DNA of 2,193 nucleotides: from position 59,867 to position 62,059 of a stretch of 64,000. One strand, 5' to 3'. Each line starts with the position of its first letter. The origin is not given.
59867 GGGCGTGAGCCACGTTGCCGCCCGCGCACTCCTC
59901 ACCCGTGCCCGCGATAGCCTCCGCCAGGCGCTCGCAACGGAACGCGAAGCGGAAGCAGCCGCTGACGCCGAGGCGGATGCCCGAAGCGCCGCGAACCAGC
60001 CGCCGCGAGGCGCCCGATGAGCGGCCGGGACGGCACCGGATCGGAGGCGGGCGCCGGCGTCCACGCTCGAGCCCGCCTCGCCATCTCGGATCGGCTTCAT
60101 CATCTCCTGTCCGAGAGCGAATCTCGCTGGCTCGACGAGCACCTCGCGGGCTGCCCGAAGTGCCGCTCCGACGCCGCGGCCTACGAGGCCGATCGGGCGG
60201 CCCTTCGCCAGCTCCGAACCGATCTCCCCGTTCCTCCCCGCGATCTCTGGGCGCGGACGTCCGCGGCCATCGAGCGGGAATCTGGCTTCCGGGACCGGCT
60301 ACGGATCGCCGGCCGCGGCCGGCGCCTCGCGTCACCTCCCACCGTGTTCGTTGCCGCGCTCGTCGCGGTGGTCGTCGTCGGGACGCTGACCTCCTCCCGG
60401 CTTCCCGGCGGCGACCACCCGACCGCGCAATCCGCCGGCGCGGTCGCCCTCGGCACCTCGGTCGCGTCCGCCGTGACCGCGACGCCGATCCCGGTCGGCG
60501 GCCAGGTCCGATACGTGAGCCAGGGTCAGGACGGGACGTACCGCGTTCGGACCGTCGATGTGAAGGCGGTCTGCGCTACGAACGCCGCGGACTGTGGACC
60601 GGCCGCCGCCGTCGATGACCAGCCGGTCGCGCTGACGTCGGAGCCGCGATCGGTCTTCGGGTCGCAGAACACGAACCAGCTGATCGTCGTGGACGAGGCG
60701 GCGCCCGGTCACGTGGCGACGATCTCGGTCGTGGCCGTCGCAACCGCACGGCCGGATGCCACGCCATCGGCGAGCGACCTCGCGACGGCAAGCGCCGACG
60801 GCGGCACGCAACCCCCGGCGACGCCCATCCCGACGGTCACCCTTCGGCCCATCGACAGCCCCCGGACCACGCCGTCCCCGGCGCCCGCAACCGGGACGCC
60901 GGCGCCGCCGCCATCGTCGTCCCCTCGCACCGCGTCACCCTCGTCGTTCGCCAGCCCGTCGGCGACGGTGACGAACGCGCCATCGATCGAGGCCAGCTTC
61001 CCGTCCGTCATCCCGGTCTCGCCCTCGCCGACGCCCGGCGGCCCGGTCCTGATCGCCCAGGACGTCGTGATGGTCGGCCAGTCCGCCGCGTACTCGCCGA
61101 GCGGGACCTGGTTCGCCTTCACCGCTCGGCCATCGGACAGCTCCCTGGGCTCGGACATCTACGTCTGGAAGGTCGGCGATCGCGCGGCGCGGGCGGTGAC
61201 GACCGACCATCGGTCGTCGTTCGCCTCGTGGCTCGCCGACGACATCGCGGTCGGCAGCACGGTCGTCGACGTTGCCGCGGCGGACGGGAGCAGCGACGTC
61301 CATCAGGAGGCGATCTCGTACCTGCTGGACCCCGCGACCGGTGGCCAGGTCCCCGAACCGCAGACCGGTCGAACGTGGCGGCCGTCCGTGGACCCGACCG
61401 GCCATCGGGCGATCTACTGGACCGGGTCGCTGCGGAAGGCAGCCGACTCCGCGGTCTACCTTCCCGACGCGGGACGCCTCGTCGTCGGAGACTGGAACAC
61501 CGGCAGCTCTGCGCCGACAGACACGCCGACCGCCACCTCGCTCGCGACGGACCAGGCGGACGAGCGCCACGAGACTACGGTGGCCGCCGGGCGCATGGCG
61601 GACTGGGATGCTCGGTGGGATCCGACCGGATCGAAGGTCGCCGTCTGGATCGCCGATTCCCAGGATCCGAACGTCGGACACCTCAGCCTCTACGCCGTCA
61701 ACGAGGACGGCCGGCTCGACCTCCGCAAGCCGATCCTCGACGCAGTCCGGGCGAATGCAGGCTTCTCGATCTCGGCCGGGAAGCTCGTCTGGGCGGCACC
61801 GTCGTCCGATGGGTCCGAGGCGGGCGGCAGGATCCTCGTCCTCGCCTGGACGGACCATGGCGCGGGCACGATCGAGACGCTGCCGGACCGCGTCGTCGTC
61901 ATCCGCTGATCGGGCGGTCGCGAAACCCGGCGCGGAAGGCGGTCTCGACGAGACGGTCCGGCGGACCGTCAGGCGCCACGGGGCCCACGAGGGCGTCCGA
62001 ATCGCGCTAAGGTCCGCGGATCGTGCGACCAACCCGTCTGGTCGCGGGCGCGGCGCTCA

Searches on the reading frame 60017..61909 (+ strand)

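Call 58: search_protein_families(library=pfam, proteins=[window:60017-61909:+])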
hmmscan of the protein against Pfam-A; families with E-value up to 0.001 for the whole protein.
window:60017-61909:+ (630 aa): 1 family
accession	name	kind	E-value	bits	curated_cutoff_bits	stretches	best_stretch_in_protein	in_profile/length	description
PF13490.11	zf-HC2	-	1.9e-06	28.3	22.2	1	19-50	4-35/35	Putative zinc-finger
